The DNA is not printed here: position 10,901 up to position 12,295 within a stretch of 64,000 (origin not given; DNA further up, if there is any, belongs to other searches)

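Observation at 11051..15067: Carrier-protein-dependent aminoacylation module: ACP-AAC(3) fusion + DltA-like ligase + DUF4910 aminopeptidase-like protein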

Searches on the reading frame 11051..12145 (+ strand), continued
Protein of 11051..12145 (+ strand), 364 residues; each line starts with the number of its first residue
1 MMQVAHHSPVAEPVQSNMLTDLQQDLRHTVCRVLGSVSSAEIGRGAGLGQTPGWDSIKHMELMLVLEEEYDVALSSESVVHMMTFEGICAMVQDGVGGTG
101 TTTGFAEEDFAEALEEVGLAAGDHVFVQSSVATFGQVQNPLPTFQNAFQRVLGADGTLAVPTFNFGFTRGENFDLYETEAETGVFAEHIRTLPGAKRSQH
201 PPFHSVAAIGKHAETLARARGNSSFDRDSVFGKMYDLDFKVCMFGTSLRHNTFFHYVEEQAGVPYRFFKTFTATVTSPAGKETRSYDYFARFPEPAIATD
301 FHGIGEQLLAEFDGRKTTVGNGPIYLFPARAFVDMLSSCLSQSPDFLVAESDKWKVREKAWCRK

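Call 43: search_protein_families(library=pfam, proteins=[L010:8777-10993:+, L010:6804-8804:+, L010:11023-11754:+, L020:10232-10978:+, L020:12529-13212:+, L008:8030-10765:+, L045:11580-12554:+], max_evalue=0.001)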
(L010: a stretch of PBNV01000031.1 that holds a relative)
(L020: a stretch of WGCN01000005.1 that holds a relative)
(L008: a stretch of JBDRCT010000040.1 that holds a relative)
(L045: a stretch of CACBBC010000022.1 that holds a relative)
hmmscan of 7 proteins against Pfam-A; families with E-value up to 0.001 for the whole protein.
L010:8777-10993:+ (739 aa): 3 families
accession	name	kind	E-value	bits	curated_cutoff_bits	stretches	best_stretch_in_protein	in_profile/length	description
PF00198.28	2-oxoacid_dh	-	1.2e-33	117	23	1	167-381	6-224/232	2-oxoacid dehydrogenases acyltransferase (catalytic domain)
PF02522.19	Antibiotic_NAT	-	2.9e-27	96.2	25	1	516-728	2-231/232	Aminoglycoside 3-N-acetyltransferase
PF00364.28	Biotin_lipoyl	-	3.2e-08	33.7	22.1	1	19-87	5-73/73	Biotin-requiring enzyme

L010:6804-8804:+ (667 aa): 6 families
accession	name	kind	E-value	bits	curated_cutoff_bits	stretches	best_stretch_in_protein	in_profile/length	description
PF00676.26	E1_dh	-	3.7e-40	138.2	22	1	24-305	2-295/300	Dehydrogenase E1 component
PF02779.29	Transket_pyr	-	5.9e-21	75.3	27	1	340-508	8-172/174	Transketolase, pyrimidine binding domain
PF02780.25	Transketolase_C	-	1.3e-18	67.5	25.9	1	544-659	8-124/124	Transketolase, C-terminal domain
PF13292.11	DXP_synthase_N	-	7.5e-08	32.4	21.2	1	126-185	115-174/274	1-deoxy-D-xylulose-5-phosphate synthase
PF02775.26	TPP_enzyme_C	-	6.1e-05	23.3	21.9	1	121-191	27-91/151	Thiamine pyrophosphate enzyme, C-terminal TPP binding domain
PF00456.26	Transketolase_N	-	0.00055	19.5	22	1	143-207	143-208/334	Transketolase, thiamine diphosphate binding domain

L010:11023-11754:+ (244 aa): 1 family
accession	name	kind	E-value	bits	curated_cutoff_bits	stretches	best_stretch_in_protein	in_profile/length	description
PF00551.24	Formyl_trans_N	-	3.2e-12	47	26.1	1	84-175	65-156/181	Formyl transferase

L020:10232-10978:+ (249 aa): 3 families
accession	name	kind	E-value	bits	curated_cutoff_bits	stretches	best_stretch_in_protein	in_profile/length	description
PF13561.12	adh_short_C2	-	8e-52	176.6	27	1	13-247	1-235/236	Enoyl-(Acyl carrier protein) reductase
PF00106.31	adh_short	-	1.1e-51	175.6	26.6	1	6-200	1-191/195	short chain dehydrogenase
PF08659.16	KR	-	2.8e-15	57.1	22.6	1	8-174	3-165/180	KR domain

L020:12529-13212:+ (228 aa): 4 families
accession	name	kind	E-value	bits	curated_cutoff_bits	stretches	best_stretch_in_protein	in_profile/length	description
PF00132.30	Hexapep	-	4.3e-22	77.3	27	3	164-199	1-36/36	Bacterial transferase hexapeptide (six repeats)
PF25084.1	LbH_EIF2B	-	6.1e-07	29.9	54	1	110-200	15-102/105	EIF2B subunit epsilon LbH domain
PF14602.12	Hexapep_2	-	5.9e-06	26.3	27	1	166-199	3-34/34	Hexapeptide repeat of succinyl-transferase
PF21711.3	DCTN5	-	0.00034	20.7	40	0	108-191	52-128/182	Dynactin subunit 5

L008:8030-10765:+ (912 aa): 1 family
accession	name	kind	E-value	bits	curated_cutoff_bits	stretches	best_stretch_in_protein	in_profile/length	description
PF02522.19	Antibiotic_NAT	-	1.8e-34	119.7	25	1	682-900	1-231/232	Aminoglycoside 3-N-acetyltransferase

L045:11580-12554:+ (325 aa): 0 families

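Call 45: fold_search(model_id=the predicted structure, library=pdb)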
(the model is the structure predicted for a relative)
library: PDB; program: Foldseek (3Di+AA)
matches with E <= 10: 1032; with E <= 0.001: 60
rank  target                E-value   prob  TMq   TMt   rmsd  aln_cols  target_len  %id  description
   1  6mb9_C                9.0e-21  1.00  0.59  0.79   3.9       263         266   25  Ternary (neomycin/CoA) structure of AAC-IIIb (released 2018-11-07)
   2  6mb6_B                1.0e-20  1.00  0.60  0.82   2.5       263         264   25  AAC-IIIb binary with CoASH (released 2018-11-07)
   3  6mb8_B                1.4e-20  1.00  0.60  0.81   2.7       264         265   24  Apo structure of AAC-IIIb (released 2018-11-07)
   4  6mb6_A                1.8e-20  1.00  0.60  0.81   2.5       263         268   24  AAC-IIIb binary with CoASH (released 2018-11-07)
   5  6mmz_B                2.4e-20  1.00  0.59  0.82   2.7       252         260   27  Crystal structure of meta-AAC0038, an environmental aminoglycoside resistance enzyme, H29A mutant apoenzyme (released 2018-10-24)
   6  6mmz_F                2.5e-20  1.00  0.59  0.82   2.7       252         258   27  Crystal structure of meta-AAC0038, an environmental aminoglycoside resistance enzyme, H29A mutant apoenzyme (released 2018-10-24)
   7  6mb6_C                2.8e-20  1.00  0.60  0.81   2.9       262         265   24  AAC-IIIb binary with CoASH (released 2018-11-07)
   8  6mn0_F                2.8e-20  1.00  0.61  0.83   2.7       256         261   26  Crystal structure of meta-AAC0038, an environmental aminoglycoside resistance enzyme, H168A mutant in complex with ace (released 2018-10-24)
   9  6mmz_E                2.8e-20  1.00  0.59  0.80   3.6       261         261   26  Crystal structure of meta-AAC0038, an environmental aminoglycoside resistance enzyme, H29A mutant apoenzyme (released 2018-10-24)
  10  6mmz_A                4.3e-20  1.00  0.58  0.80   2.9       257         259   26  Crystal structure of meta-AAC0038, an environmental aminoglycoside resistance enzyme, H29A mutant apoenzyme (released 2018-10-24)
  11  6mn3_B                4.3e-20  1.00  0.59  0.81   3.8       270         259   22  Crystal structure of aminoglycoside acetyltransferase AAC(3)-IVa, apoenzyme (released 2018-10-24)
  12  6mn4_A                6.6e-20  1.00  0.57  0.78   4.1       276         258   21  Crystal structure of aminoglycoside acetyltransferase AAC(3)-IVa, H154A mutant, in complex with apramycin (released 2018-10-24)
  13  3sma_D                7.4e-20  1.00  0.59  0.80   2.6       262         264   26  A new N-acetyltransferase fold in the structure and mechanism of the phosphonate biosynthetic enzyme FrbF (released 2011-08-24)
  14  6mn1_B                7.9e-20  1.00  0.59  0.81   2.8       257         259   26  Crystal structure of meta-AAC0038, an environmental aminoglycoside resistance enzyme, mutant H168A in abortive complex (released 2018-10-24)
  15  2nyg_A                8.9e-20  1.00  0.58  0.77   2.6       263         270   22  Crystal structure of YokD protein from Bacillus subtilis (released 2006-12-12)
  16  3sma_C                1.1e-19  1.00  0.59  0.80   2.7       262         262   26  A new N-acetyltransferase fold in the structure and mechanism of the phosphonate biosynthetic enzyme FrbF (released 2011-08-24)
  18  3sma_B                1.1e-19  1.00  0.59  0.78   2.7       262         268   26  A new N-acetyltransferase fold in the structure and mechanism of the phosphonate biosynthetic enzyme FrbF (released 2011-08-24)
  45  3sma_A                4.5e-19  1.00  0.59  0.80   2.7       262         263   26  A new N-acetyltransferase fold in the structure and mechanism of the phosphonate biosynthetic enzyme FrbF (released 2011-08-24)
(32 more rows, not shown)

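Call 50: search_protein_families(library=pfam, proteins=[L011:10763-11839:+, L011:11836-12066:+, L011:12070-12828:+, L011:9039-9848:-, L011:9968-10762:+, L011:4974-5540:+, L001:15161-16162:+], max_evalue=0.001)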
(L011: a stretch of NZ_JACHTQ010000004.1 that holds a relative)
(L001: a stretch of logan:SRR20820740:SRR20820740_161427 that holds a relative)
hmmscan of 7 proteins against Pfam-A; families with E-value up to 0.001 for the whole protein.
L011:10763-11839:+ (358 aa): 3 families
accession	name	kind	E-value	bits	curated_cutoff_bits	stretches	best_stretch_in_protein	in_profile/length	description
PF08541.16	ACP_syn_III_C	-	5.3e-19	68.6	26.6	1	250-339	1-88/90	3-Oxoacyl-[acyl-carrier-protein (ACP)] synthase III C terminal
PF08545.16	ACP_syn_III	-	1e-13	51.4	24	1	116-191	1-80/80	3-Oxoacyl-[acyl-carrier-protein (ACP)] synthase III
PF00108.29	Thiolase_N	-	0.00031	20.6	26.4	1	56-147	19-110/260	Thiolase, N-terminal domain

L011:11836-12066:+ (76 aa): 0 families

L011:12070-12828:+ (252 aa): 6 families
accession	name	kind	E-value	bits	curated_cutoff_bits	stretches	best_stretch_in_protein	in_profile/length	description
PF13561.12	adh_short_C2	-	3.1e-39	135.4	27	1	17-249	1-234/236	Enoyl-(Acyl carrier protein) reductase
PF00106.31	adh_short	-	4.4e-34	118.1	26.6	1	13-200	3-190/195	short chain dehydrogenase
PF08659.16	KR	-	5.4e-06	26.9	22.6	1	13-167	3-156/180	KR domain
PF01370.27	Epimerase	-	7.2e-05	22.7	20.9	1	14-147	2-121/240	NAD dependent epimerase/dehydratase family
PF23441.1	SDR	-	0.0001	22.2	27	1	6-200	3-202/258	SDR-like rossmann domain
PF16363.11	GDP_Man_Dehyd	-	0.00076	19.5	27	0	14-75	1-69/332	GDP-mannose 4,6 dehydratase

L011:9039-9848:- (269 aa): 1 family
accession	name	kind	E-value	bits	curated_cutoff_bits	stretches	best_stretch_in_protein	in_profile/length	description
PF02522.19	Antibiotic_NAT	-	9.9e-18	65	25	1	83-252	57-226/232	Aminoglycoside 3-N-acetyltransferase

L011:9968-10762:+ (264 aa): 1 family
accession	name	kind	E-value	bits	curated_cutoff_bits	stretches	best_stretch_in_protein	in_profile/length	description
PF02522.19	Antibiotic_NAT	-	5.6e-32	111.6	25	1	51-249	15-229/232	Aminoglycoside 3-N-acetyltransferase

L011:4974-5540:+ (188 aa): 2 families
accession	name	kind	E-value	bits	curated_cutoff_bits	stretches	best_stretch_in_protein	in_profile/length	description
PF22769.1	DCD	-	2e-37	129.1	27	1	7-159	3-152/153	dCTP deaminase-like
PF00692.24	dUTPase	-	1.6e-05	25.1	22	1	79-161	23-105/129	dUTPase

L001:15161-16162:+ (333 aa): 6 families
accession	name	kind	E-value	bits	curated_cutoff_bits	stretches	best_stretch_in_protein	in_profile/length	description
PF01408.29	GFO_IDH_MocA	-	4.4e-18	66.6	24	1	2-115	2-118/120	Oxidoreductase family, NAD-binding Rossmann fold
PF22725.1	GFO_IDH_MocA_C3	-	9.8e-14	51.9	27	1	128-248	4-123/124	GFO/IDH/MocA C-terminal domain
PF02894.22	GFO_IDH_MocA_C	-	2.1e-09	37.9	22.9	1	129-313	1-203/218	Oxidoreductase family, C-terminal alpha/beta domain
PF02826.25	2-Hacid_dh_C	-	4.3e-05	23.4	25.1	1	2-69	38-101/178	D-isomer specific 2-hydroxyacid dehydrogenase, NAD binding domain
PF03807.23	F420_oxidored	-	0.00063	20.7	21.6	0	2-71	1-71/94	NADP oxidoreductase coenzyme F420-dependent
PF07991.19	KARI_N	-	0.00065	19.8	20.6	1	2-142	6-139/165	Acetohydroxy acid isomeroreductase, NADPH-binding domain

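Call 66: find_encoding_contigs(protein=P0009, flank=8000, max_places=1)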
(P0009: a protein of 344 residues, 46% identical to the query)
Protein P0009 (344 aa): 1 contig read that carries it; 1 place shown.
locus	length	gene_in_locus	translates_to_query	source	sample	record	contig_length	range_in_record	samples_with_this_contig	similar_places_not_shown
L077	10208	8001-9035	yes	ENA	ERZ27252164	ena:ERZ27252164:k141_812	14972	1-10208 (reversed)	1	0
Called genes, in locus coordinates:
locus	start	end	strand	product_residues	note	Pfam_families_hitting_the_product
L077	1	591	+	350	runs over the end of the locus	PF03102:NeuB, PF08666:SAF (weak)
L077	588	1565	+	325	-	-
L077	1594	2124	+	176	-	PF03737:RraA-like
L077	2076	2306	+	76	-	-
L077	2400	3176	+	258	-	PF04909:Amidohydro_2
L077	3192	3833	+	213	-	PF13489:Methyltransf_23 (weak), PF13847:Methyltransf_31, PF08241:Methyltransf_11, PF08242:Methyltransf_12, PF13649:Methyltransf_25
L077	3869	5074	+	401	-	PF01071:GARS_A, PF02222:ATP-grasp, PF02655:ATP-grasp_3, PF02786:CPSase_L_D2 (weak), PF07478:Dala_Dala_lig_C, PF13535:ATP-grasp_4, PF18603:LAL_C2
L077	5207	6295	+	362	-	PF04055:Radical_SAM, PF13186:SPASM (weak)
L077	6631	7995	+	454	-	PF16254:DUF4910, PF09940:DUF2172, PF04389:Peptidase_M28 (weak), PF16221:HTH_47 (weak)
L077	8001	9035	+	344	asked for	PF02522:Antibiotic_NAT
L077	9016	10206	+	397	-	?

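Call 67: find_encoding_contigs(protein=P0007, flank=8000, max_places=1)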
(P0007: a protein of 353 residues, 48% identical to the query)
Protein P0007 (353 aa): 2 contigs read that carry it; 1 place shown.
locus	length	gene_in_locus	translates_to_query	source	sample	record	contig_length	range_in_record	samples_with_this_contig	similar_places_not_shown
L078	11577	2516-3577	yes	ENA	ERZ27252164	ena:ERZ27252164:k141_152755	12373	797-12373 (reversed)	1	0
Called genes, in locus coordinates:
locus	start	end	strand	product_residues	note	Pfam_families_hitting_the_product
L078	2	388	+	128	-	?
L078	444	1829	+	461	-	PF02310:B12-binding, PF04055:Radical_SAM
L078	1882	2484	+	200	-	PF03848:TehB (weak), PF13489:Methyltransf_23, PF13847:Methyltransf_31, PF08241:Methyltransf_11, PF08242:Methyltransf_12, PF13649:Methyltransf_25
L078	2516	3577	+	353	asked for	PF02522:Antibiotic_NAT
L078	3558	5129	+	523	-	PF00501:AMP-binding, PF13193:AMP-binding_C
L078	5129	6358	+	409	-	PF16254:DUF4910, PF09940:DUF2172, PF04389:Peptidase_M28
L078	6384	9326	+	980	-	PF07719:TPR_2 (faint), PF13432:TPR_16 (faint), PF14559:TPR_19 (faint), PF13578:Methyltransf_24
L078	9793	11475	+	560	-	PF13469:Sulfotransfer_3, PF13432:TPR_16 (faint), PF00515:TPR_1 (faint), PF07719:TPR_2 (faint), PF13181:TPR_8 (faint), PF13414:TPR_11 (weak), PF13424:TPR_12 (faint), PF13428:TPR_14 (faint), +3 more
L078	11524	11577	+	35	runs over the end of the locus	-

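Call 68: find_encoding_contigs(protein=P0005, flank=8000, max_places=1)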
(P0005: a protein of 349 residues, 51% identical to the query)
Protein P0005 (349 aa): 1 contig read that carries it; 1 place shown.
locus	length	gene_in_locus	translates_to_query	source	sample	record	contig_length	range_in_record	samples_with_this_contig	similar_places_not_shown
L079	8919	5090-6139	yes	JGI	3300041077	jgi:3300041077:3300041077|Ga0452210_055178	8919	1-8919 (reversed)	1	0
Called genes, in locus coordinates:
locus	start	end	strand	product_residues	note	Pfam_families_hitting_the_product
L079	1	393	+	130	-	?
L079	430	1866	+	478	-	PF00535:Glycos_transf_2, PF10111:Glyco_tranf_2_2, PF13641:Glyco_tranf_2_3 (weak), PF02348:CTP_transf_3 (weak)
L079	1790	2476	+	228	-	PF02348:CTP_transf_3, PF12804:NTP_transf_3 (weak)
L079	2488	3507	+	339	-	PF13489:Methyltransf_23, PF08241:Methyltransf_11, PF08242:Methyltransf_12 (faint), PF13847:Methyltransf_31 (weak)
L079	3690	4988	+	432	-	PF16254:DUF4910, PF09940:DUF2172, PF04389:Peptidase_M28 (faint), PF16221:HTH_47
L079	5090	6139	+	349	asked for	PF02522:Antibiotic_NAT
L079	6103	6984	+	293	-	PF00501:AMP-binding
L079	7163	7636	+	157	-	PF13193:AMP-binding_C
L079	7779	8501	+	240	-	PF13489:Methyltransf_23 (weak), PF13847:Methyltransf_31, PF08241:Methyltransf_11, PF08242:Methyltransf_12, PF13649:Methyltransf_25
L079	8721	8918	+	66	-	?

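Call 70: search_protein_representatives(protein=P0001)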
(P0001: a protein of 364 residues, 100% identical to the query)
Query: 364 residues. Proteins with E-value up to 0.001 (for the whole library): 4466; up to 1e-10: 1988; up to 1e-30: 51. The best 150 are listed.
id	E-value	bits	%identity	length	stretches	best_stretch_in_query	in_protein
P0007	2.1e-104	365.7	50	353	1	21-358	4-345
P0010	5.6e-68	245.9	48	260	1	107-356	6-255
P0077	1.5e-52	195.2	41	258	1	108-347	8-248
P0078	8.2e-47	176.3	37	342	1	35-348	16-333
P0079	3.4e-41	157.8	33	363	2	106-347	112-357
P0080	9.4e-40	153.1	33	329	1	40-349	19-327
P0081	2.7e-39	151.6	34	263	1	108-353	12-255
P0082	8.5e-39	149.9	41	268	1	109-349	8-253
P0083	1.6e-38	149.0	37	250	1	108-350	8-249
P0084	7.7e-37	143.5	33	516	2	108-275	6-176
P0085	9.1e-37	143.3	35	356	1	25-309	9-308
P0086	1.9e-36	142.2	30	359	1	53-354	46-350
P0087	7.8e-36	140.2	35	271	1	107-350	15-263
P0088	8.4e-36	140.1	30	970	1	23-348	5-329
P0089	8.9e-36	140.0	36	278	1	109-332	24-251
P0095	5.7e-35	137.4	34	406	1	101-350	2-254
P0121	3.3e-31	125.0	33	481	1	105-342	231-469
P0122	4.6e-31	124.5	31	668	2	106-344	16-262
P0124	8.8e-31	123.6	39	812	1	107-309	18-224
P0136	5.4e-30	121.0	33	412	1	108-330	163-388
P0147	2.6e-29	118.7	30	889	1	38-352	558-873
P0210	1.2e-26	110.0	32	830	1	111-349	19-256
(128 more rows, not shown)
